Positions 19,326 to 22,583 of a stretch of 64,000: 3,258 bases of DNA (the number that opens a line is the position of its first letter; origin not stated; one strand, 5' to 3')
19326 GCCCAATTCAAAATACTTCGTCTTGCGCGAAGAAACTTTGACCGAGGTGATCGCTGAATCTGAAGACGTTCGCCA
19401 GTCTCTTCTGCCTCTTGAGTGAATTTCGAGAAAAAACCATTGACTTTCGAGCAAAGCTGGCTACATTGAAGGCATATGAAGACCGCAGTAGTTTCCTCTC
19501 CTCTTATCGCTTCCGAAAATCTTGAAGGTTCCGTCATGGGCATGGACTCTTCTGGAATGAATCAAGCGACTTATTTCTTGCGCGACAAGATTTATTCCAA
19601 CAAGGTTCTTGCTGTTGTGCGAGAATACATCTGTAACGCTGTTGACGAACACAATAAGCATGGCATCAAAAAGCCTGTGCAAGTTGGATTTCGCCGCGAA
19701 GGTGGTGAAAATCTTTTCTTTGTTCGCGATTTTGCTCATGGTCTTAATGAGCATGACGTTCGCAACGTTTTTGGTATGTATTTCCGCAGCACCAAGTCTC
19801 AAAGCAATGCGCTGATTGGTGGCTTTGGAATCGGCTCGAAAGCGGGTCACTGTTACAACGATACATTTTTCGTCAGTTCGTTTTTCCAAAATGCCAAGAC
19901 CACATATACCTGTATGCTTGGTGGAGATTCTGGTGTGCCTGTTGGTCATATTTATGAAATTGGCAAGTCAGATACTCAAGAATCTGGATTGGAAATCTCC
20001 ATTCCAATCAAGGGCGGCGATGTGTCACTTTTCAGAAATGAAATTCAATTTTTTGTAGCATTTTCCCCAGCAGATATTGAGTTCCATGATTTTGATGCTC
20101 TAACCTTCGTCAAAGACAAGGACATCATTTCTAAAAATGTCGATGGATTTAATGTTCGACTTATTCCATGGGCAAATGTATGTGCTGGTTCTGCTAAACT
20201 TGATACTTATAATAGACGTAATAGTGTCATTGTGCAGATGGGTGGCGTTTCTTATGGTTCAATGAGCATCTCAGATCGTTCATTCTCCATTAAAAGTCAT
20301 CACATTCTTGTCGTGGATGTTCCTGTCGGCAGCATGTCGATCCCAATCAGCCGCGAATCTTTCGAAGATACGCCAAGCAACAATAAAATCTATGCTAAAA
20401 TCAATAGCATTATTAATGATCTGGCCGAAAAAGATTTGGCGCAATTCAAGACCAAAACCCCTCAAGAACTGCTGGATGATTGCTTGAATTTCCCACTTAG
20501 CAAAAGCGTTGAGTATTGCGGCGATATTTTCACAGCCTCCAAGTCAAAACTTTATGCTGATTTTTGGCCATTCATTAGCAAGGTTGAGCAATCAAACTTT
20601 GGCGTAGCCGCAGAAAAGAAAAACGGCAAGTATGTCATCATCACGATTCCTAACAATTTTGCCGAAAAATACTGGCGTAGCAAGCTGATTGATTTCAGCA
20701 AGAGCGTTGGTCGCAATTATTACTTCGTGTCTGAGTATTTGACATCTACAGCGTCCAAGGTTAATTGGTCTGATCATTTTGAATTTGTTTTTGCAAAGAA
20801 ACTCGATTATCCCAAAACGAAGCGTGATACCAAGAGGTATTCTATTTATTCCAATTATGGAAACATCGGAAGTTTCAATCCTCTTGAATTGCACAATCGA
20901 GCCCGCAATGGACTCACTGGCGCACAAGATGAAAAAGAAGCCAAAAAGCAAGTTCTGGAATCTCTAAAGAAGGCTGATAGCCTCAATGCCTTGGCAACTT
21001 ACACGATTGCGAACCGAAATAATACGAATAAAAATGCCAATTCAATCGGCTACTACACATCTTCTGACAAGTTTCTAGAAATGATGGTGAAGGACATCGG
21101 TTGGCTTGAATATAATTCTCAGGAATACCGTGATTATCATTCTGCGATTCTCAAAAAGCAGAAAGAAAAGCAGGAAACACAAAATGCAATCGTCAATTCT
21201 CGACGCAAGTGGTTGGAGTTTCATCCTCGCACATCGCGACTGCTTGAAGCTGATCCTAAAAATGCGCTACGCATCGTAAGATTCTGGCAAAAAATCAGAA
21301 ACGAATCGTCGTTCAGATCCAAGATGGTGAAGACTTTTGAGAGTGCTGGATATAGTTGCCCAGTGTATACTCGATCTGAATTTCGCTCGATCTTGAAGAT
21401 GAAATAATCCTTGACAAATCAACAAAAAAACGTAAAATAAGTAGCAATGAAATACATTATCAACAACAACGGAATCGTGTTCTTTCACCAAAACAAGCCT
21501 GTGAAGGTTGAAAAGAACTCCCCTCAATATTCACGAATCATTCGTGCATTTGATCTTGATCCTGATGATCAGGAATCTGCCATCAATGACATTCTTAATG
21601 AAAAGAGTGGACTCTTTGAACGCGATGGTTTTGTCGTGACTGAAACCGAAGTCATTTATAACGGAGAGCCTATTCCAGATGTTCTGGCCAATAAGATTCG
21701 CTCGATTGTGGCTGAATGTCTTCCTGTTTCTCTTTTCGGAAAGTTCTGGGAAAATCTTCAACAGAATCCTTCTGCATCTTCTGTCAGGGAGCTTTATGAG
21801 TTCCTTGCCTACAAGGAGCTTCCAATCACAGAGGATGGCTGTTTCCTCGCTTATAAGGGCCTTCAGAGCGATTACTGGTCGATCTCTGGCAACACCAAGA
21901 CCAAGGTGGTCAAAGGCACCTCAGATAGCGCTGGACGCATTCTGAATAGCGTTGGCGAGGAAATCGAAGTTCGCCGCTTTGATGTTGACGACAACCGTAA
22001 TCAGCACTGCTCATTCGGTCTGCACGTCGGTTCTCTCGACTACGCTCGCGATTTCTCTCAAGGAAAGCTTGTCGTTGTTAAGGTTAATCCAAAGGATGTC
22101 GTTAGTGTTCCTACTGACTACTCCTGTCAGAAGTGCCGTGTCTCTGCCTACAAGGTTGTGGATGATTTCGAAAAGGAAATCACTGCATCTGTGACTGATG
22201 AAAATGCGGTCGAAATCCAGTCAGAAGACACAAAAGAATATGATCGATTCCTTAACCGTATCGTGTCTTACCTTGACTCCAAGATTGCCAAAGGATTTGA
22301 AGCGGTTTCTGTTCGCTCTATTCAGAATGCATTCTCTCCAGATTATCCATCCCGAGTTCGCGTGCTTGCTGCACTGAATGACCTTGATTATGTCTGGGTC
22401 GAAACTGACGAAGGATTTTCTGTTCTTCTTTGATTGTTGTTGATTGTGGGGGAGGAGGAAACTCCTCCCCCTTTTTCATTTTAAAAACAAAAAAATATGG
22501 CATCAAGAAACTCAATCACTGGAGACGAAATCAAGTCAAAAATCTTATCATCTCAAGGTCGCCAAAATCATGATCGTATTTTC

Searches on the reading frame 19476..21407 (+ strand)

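Call 16: search_protein_families(library=phrogs, proteins=[window:19476-21407:+], max_evalue=0.001)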
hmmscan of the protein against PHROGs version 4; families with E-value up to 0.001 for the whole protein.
window:19476-21407:+ (643 aa): 7 families
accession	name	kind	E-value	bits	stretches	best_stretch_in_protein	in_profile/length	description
phrog_612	-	lysis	2.2e-56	193.4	1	2-609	2-529/725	RIIA lysis inhibitor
phrog_2979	-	lysis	8.2e-30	105.1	1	37-261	37-248/846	RIIA lysis inhibitor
phrog_609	-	lysis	5.2e-23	82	1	29-190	30-188/1055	RIIB lysis inhibitor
phrog_30832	-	lysis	4.1e-22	79.6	1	25-206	23-203/735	RIIA lysis inhibitor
phrog_3661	-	lysis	7.1e-17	62.2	2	99-191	176-275/917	RIIA lysis inhibitor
phrog_24904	-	lysis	1.2e-16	61.5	1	34-189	33-184/695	RIIA lysis inhibitor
phrog_38678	-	lysis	4.5e-13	49.3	1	24-180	30-187/805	RIIA lysis inhibitor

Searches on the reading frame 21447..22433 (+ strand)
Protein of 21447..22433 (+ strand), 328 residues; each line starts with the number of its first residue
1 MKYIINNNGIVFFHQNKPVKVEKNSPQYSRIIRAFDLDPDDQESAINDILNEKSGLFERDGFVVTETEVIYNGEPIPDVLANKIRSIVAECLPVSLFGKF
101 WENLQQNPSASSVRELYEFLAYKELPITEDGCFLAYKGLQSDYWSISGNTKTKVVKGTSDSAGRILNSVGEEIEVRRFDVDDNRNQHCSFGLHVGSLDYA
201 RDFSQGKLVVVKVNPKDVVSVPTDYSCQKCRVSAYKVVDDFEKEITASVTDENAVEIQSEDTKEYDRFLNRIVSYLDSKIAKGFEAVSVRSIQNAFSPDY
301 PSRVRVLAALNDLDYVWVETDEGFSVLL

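Call 16: search_protein_families(library=phrogs, proteins=[window:21447-22433:+], max_evalue=0.001)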
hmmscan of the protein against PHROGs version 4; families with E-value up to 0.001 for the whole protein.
window:21447-22433:+ (328 aa): 5 families
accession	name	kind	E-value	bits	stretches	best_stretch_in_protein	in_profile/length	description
phrog_609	-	lysis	1.2e-49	170.2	1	2-248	818-1051/1055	RIIB lysis inhibitor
phrog_2886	-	lysis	1.3e-34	121.1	1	111-274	211-361/552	RIIB lysis inhibitor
phrog_36818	-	lysis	9.3e-33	114.2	1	97-245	10-149/163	RIIB lysis inhibitor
phrog_11221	-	lysis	2.1e-31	110.7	1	72-243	80-239/543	RIIB lysis inhibitor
phrog_3803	-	lysis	1.8e-30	107.6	1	3-244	281-515/530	RIIB lysis inhibitor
